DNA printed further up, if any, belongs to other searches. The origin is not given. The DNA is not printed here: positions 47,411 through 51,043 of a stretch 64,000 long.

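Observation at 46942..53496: Cluster of extracellular proteins extraordinarily rich in N-glycosylation sequons, with two paralogous clan GH-A-like proteins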

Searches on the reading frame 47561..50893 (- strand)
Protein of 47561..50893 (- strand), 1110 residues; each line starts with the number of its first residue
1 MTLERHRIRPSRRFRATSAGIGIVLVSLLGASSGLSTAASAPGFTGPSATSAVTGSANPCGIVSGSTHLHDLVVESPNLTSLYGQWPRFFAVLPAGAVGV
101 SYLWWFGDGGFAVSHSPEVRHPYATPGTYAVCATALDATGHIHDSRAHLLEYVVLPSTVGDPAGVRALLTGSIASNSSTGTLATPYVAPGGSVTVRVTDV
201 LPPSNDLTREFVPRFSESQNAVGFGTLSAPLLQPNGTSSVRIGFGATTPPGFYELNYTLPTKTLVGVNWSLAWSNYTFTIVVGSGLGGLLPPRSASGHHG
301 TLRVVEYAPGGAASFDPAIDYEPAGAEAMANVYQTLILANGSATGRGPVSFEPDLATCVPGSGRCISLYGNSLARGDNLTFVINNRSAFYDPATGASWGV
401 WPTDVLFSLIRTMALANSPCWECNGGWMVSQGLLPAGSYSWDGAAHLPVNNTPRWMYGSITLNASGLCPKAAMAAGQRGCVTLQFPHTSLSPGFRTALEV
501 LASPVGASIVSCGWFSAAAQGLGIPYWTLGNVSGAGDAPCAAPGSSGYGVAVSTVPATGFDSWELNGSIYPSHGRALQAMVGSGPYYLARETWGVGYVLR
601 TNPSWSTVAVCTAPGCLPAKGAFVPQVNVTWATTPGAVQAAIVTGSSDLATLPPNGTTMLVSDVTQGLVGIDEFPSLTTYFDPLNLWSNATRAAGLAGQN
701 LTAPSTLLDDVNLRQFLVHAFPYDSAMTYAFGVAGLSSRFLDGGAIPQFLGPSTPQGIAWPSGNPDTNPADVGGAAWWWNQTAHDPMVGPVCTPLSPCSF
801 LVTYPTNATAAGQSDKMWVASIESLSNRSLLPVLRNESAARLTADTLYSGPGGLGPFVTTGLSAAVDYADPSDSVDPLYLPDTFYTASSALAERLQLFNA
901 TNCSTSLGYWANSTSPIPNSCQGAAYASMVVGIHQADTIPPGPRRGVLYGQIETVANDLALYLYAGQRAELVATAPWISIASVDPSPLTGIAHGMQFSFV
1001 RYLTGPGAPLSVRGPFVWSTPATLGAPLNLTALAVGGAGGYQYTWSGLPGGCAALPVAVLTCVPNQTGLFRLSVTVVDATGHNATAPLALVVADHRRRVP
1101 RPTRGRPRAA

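Call 4: search_protein_families(library=pfam, proteins=[window:47561-50893:-], max_evalue=0.1)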
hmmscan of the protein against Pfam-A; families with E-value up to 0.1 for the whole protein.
window:47561-50893:- (1110 aa): 3 families
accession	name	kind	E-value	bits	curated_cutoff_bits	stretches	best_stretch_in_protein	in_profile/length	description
PF00801.26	PKD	-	1.8e-12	47.5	23.5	2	89-143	19-73/80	PKD domain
PF18911.6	PKD_4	-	7.4e-08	32.8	27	1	100-144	35-77/85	PKD domain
PF00496.27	SBP_bac_5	-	0.00013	21.7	32.4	1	577-732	112-237/368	Bacterial extracellular solute-binding proteins, family 5 Middle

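Call 5: search_protein_families(library=ncbifam, proteins=[window:47561-50893:-], max_evalue=0.1)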
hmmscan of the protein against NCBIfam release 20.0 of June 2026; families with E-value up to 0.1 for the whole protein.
window:47561-50893:- (1110 aa): 0 families

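Call 15: search_solved_structures(query=window:47561-50893:-, max_evalue=10)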
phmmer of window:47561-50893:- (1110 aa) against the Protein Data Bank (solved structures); distinct sequences matched with E-value up to 10: 8.
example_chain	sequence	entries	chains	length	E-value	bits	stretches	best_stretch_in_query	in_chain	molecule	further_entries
9lqj_A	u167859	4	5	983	0.021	15.9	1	94-147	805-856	Collagenase ColH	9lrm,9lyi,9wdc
9lrk_A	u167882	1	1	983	0.021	15.9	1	94-147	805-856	Collagenase ColH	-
2c26_A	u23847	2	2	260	0.049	14.7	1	101-186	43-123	ENDOGLUCANASE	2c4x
8tm0_A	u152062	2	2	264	0.12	13.4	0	436-461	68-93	NKG2-D type II integral membrane protein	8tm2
4jgu_A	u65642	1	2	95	0.24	12.4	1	94-144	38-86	ColH protein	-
4u6t_A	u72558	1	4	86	0.33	11.9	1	96-141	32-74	ColH protein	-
4u7k_A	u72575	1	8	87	0.34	11.9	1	96-141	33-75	ColH protein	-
4jgy_A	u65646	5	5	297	0.39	11.7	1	1004-1107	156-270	Polyprotein, capsid protein VP1 | VP1 | coxsackievirus A16 empty procapsid VP1 subunit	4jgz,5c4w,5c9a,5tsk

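Call 28: find_homologous_proteins(query=window:47561-50893:-, max_evalue=0.001)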
Query window:47561-50893:- (1110 aa): 98 proteins with E <= 0.001 among 8000 candidates.
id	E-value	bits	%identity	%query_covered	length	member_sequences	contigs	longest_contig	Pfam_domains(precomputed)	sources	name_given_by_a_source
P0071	0.0e+0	2521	100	100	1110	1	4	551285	PF00801.27,PF18911.7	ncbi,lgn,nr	ncbi:MAG TPA: PKD domain-containing protein [Thermoplasmata archaeon]|nr:PKD domain-containing prote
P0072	0.0e+0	1078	50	95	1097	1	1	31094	PF00801.27,PF18911.7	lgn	-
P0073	1.4e-294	998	47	99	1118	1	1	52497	PF00801.27,PF00496.28,PF18911.7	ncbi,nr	ncbi:MAG: PKD domain-containing protein [Thermoplasmata archaeon]|nr:PKD domain-containing protein [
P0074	2.5e-263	895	45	98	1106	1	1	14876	PF00801.27,PF00496.28,PF18911.7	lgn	-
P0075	2.6e-259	882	45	99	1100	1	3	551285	PF00801.27,PF18911.7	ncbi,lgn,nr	ncbi:MAG TPA: PKD domain-containing protein [Thermoplasmata archaeon]|nr:PKD domain-containing prote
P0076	4.7e-252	858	44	97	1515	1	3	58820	PF22352.3,PF00801.27,PF00496.28,PF19077.7,PF18911.7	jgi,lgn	-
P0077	2.0e-242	826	43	95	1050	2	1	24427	PF00801.27,PF18911.7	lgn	-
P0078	3.2e-235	802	42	92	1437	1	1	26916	PF00801.27,PF00496.28,PF18911.7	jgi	jgi:hypothetical protein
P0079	9.5e-227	774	40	99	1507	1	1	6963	PF00801.27,PF00496.28,PF19077.7,PF18911.7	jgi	jgi:hypothetical protein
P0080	6.0e-213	728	41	98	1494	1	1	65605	PF22352.3,PF00801.27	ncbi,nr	ncbi:MAG: hypothetical protein L3K17_00215 [Thermoplasmata archaeon]|nr:hypothetical protein [Thermo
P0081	4.0e-176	606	36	96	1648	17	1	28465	PF00801.27,PF00496.28,PF18911.7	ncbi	-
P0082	2.6e-175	604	41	83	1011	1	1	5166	PF00801.27,PF00496.28,PF18911.7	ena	-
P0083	3.5e-171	590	40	83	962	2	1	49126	PF00801.27,PF00496.28,PF18911.7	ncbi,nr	ncbi:MAG TPA: PKD domain-containing protein [Thermoplasmata archaeon]|nr:PKD domain-containing prote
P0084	2.8e-167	577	39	84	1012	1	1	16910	PF00801.27,PF00496.28,PF18911.7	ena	-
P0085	4.5e-166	573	39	83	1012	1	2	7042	PF00801.27,PF00496.28,PF18911.7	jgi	jgi:peptide/nickel transport system substrate-binding protein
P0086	2.4e-164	567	39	84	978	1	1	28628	PF00801.27,PF00496.28,PF18911.7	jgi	jgi:hypothetical protein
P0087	1.5e-162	561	36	89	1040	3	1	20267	PF00801.27,PF00496.28,PF18911.7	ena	-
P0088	4.1e-162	560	38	85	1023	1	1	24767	PF00801.27,PF00496.28,PF18911.7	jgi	jgi:hypothetical protein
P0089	6.2e-162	559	38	85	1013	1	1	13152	PF00801.27,PF00496.28,PF18911.7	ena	-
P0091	1.7e-159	551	37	86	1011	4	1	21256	PF00801.27,PF00496.28,PF18911.7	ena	-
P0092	3.3e-159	550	37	85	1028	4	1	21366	PF00801.27,PF00496.28,PF18911.7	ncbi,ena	-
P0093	4.8e-159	550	37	84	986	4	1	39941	PF00801.27,PF00496.28,PF18911.7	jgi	-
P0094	1.5e-158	548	36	89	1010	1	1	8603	PF00801.27,PF00496.28,PF18911.7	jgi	jgi:peptide/nickel transport system substrate-binding protein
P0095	5.4e-157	543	37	83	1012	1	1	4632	PF00801.27,PF00496.28,PF18911.7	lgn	-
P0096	1.9e-156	541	37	88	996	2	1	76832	PF00496.28,PF18911.7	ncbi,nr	ncbi:MAG: ABC transporter substrate-binding protein [Thermoplasmata archaeon]|nr:ABC transporter sub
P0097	7.9e-156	539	36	89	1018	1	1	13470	PF00801.27,PF00496.28,PF18911.7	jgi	jgi:peptide/nickel transport system substrate-binding protein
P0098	8.3e-156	539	35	91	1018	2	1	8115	PF00801.27,PF00496.28,PF18911.7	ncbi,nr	ncbi:MAG TPA: PKD domain-containing protein [Thermoplasmata archaeon]|nr:PKD domain-containing prote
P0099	1.1e-155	539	37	84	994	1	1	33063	PF00801.27,PF00496.28,PF18911.7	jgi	jgi:peptide/nickel transport system substrate-binding protein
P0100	5.2e-155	536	36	89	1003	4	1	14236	PF00801.27,PF00496.28,PF18911.7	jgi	jgi:peptide/nickel transport system substrate-binding protein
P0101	1.6e-154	535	36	88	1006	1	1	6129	PF00801.27,PF00496.28,PF18911.7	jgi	jgi:hypothetical protein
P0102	2.0e-154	534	36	85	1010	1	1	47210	PF00801.27,PF00496.28,PF18911.7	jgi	jgi:peptide/nickel transport system substrate-binding protein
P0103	2.1e-154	534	38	83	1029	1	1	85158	PF00801.27,PF00496.28,PF18911.7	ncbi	-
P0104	6.9e-154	533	37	86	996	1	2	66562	PF00496.28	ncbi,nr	ncbi:MAG: PKD domain-containing protein [Thermoplasmata archaeon]|nr:PKD domain-containing protein [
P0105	7.8e-154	532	37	83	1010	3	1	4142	PF00801.27,PF00496.28,PF18911.7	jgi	jgi:peptide/nickel transport system substrate-binding protein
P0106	2.7e-153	531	36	88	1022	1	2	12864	PF00801.27,PF00496.28,PF18911.7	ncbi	-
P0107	1.9e-152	528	36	85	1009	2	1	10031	PF00801.27,PF00496.28,PF18911.7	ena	-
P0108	2.1e-152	528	38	81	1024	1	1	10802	PF00801.27,PF00496.28,PF18911.7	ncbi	-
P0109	3.1e-152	527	36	90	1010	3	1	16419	PF00801.27,PF00496.28,PF18911.7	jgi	-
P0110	6.6e-152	526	37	83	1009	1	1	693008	PF00801.27,PF00496.28,PF18911.7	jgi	jgi:peptide/nickel transport system substrate-binding protein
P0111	1.3e-151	525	37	83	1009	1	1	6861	PF00801.27,PF00496.28,PF18911.7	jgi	jgi:peptide/nickel transport system substrate-binding protein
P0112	1.2e-150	522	36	88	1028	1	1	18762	PF00801.27,PF00496.28,PF18911.7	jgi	jgi:hypothetical protein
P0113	1.8e-150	521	37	83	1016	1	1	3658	PF00801.27,PF00496.28,PF18911.7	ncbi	-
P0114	5.9e-150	520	35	83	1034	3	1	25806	PF00801.27,PF00496.28,PF18911.7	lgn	-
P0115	1.4e-149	518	38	83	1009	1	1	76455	PF00801.27,PF00496.28,PF18911.7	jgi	jgi:hypothetical protein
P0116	1.9e-149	518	36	83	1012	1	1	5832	PF00801.27,PF00496.28,PF18911.7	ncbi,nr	ncbi:MAG TPA: PKD domain-containing protein [Thermoplasmata archaeon]|nr:PKD domain-containing prote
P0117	2.2e-149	518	36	88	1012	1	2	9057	PF00801.27,PF00496.28,PF18911.7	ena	-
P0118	4.5e-149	517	36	84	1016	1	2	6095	PF00801.27,PF00496.28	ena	-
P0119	9.6e-149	516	36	83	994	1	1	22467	PF00801.27,PF00496.28,PF18911.7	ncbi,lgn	ncbi:MAG: PKD domain-containing protein [Thermoplasmata archaeon]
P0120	1.2e-148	515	35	88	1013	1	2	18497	PF00801.27,PF00496.28,PF18911.7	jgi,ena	-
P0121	1.3e-148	515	37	83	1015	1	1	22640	PF00801.27,PF00496.28,PF18911.7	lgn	-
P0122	1.5e-148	515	36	86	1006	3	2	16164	PF00801.27,PF00496.28,PF18911.7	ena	-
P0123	4.8e-148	513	36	83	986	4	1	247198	PF00496.28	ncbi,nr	ncbi:MAG TPA: ABC transporter substrate-binding protein [Thermoplasmata archaeon]|nr:ABC transporter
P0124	1.2e-147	512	37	80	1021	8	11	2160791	PF00801.27,PF00496.28,PF18911.7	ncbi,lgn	-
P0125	3.0e-147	511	35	88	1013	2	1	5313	PF00801.27,PF00496.28,PF18911.7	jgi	jgi:peptide/nickel transport system substrate-binding protein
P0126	6.9e-147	509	36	84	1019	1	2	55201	PF00801.27,PF00496.28,PF18911.7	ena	-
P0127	2.3e-145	504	37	83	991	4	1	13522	PF00801.27,PF00496.28,PF18911.7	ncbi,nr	ncbi:MAG: ABC transporter substrate-binding protein [Thermoplasmata archaeon]|nr:ABC transporter sub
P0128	2.3e-144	501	36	87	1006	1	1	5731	PF00801.27,PF00496.28,PF18911.7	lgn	-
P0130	1.4e-141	492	34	89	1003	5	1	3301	PF00801.27,PF00496.28,PF18911.7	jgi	-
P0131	4.7e-140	487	39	64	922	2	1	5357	PF00496.28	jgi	jgi:hypothetical protein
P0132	1.1e-137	479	36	83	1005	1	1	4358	PF00801.27,PF00496.28,PF18911.7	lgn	-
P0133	5.4e-137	477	39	64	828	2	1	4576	PF00496.28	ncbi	ncbi:MAG: hypothetical protein WCA77_03450, partial [Thermoplasmata archaeon]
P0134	9.3e-136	473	38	64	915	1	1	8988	PF00496.28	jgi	jgi:hypothetical protein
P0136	3.7e-129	451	34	80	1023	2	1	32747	PF00496.28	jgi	-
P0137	2.9e-128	448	39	64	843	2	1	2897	PF00496.28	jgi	jgi:hypothetical protein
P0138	8.4e-124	433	36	84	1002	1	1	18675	PF00801.27,PF00496.28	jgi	jgi:hypothetical protein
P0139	2.7e-122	428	35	82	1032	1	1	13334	PF00496.28,PF18911.7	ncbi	-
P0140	1.5e-121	425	33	84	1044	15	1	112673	PF00496.28,PF18911.7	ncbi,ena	-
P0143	8.9e-116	406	34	80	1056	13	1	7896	PF00496.28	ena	-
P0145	1.9e-110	389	33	82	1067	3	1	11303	PF00801.27,PF00496.28,PF18911.7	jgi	jgi:hypothetical protein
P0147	1.2e-106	376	34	80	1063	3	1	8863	PF00496.28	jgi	jgi:peptide/nickel transport system substrate-binding protein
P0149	2.3e-104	369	33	80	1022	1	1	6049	PF00801.27,PF00496.28,PF18911.7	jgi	jgi:peptide/nickel transport system substrate-binding protein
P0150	4.1e-101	358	32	80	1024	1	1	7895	PF00496.28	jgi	jgi:peptide/nickel transport system substrate-binding protein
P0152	1.4e-99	353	36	64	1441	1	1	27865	PF22494.4,PF10282.16,PF21783.3,PF00496.28,PF01436.28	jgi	jgi:YVTN family beta-propeller protein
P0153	2.2e-99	352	36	60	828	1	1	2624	PF00496.28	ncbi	ncbi:MAG: hypothetical protein ABSA15_07495, partial [Thermoplasmata archaeon]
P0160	2.1e-85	306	34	62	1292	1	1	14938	PF00496.28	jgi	jgi:Bacterial extracellular solute-binding proteins, family 5 Middle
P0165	2.1e-68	249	29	80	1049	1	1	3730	PF00496.28,PF18911.7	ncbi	-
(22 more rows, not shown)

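Call 45: find_encoding_contigs(protein=P0075, flank=8000, max_places=2)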
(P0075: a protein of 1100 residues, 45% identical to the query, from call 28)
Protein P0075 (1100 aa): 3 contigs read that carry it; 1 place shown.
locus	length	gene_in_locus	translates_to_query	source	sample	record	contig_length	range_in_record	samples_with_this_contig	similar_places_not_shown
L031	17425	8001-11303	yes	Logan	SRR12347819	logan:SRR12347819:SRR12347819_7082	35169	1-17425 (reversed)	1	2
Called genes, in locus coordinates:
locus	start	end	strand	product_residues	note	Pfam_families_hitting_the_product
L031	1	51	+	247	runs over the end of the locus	PF23023:Anti-Pycsar_Apyc1, PF00753:Lactamase_B, PF12706:Lactamase_B_2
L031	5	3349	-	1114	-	PF00211:Guanylate_cyc, PF01637:ATPase_2 (faint), PF13191:AAA_16, PF13401:AAA_22 (faint), PF13424:TPR_12 (faint)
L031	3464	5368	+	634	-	PF10282:Lactonase (faint)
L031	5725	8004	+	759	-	PF25838:Apionate_lact_M (weak)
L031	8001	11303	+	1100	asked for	PF00801:PKD (weak), PF18911:PKD_4 (weak)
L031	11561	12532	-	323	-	-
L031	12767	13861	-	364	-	PF13415:Beta-prop_FBX42 (faint), PF24681:Kelch_KLHDC2_KLHL20_DRC7, PF24981:Beta-prop_ATRN-LZTR1 (faint)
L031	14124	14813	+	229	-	-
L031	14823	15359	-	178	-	PF18899:DUF5655 (weak)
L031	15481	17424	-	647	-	?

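Call 46: find_encoding_contigs(protein=P0110, flank=8000, max_places=2)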
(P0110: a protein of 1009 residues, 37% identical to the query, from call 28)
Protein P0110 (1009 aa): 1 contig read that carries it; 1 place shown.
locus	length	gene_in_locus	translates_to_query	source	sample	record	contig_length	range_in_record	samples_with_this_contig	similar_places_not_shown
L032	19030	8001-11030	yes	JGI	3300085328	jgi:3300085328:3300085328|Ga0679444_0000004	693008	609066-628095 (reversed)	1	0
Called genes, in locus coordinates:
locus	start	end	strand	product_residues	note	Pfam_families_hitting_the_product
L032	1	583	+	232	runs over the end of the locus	PF24367:DUF7523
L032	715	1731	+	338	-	PF01118:Semialdhyde_dh, PF22698:Semialdhyde_dhC_1, PF02774:Semialdhyde_dhC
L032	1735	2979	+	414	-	PF01960:ArgJ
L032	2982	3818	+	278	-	PF00696:AA_kinase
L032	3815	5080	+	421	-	PF00764:Arginosuc_synth, PF20979:Arginosuc_syn_C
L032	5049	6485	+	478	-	PF00206:Lyase_1, PF14698:ASL_C2 (weak)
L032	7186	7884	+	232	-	PF24367:DUF7523 (weak), PF13840:ACT_7 (weak)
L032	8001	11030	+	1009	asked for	PF00801:PKD, PF18911:PKD_4 (weak), PF00496:SBP_bac_5 (faint)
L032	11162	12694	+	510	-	PF01409:tRNA-synt_2d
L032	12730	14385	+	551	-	PF03484:B5, PF17759:tRNA_synthFbeta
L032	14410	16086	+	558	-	PF01642:MM_CoA_mutase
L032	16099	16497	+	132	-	PF00903:Glyoxalase, PF13468:Glyoxalase_3, PF13669:Glyoxalase_4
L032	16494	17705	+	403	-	PF03952:Enolase_N, PF00113:Enolase_C, PF13378:MR_MLE_C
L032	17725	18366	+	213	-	PF00318:Ribosomal_S2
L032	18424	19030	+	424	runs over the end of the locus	PF01978:TrmB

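Call 55: find_encoding_contigs(protein=P0073, flank=8000, max_places=2)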
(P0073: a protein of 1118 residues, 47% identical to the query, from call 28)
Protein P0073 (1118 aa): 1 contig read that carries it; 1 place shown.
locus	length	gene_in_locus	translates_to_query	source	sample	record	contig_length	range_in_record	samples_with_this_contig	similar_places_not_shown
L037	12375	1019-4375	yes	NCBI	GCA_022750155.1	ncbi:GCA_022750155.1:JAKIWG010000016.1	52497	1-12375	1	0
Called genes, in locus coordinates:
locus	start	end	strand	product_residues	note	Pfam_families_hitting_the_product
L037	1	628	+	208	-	PF07282:Cas12f1-like_TNB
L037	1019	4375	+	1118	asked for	PF00801:PKD (weak), PF18911:PKD_4 (weak), PF00496:SBP_bac_5 (weak), PF00801:PKD (weak)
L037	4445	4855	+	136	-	PF02036:SCP2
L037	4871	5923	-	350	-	PF01738:DLH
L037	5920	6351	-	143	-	PF18477:PIN_9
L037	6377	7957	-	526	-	PF00501:AMP-binding, PF13193:AMP-binding_C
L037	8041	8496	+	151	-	PF00293:NUDIX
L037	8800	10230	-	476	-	-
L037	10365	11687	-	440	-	PF18911:PKD_4 (weak), PF00801:PKD, PF18911:PKD_4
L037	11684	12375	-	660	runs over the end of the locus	PF13415:Beta-prop_FBX42 (faint), PF24981:Beta-prop_ATRN-LZTR1 (weak), PF24681:Kelch_KLHDC2_KLHL20_DRC7, PF00801:PKD, PF18911:PKD_4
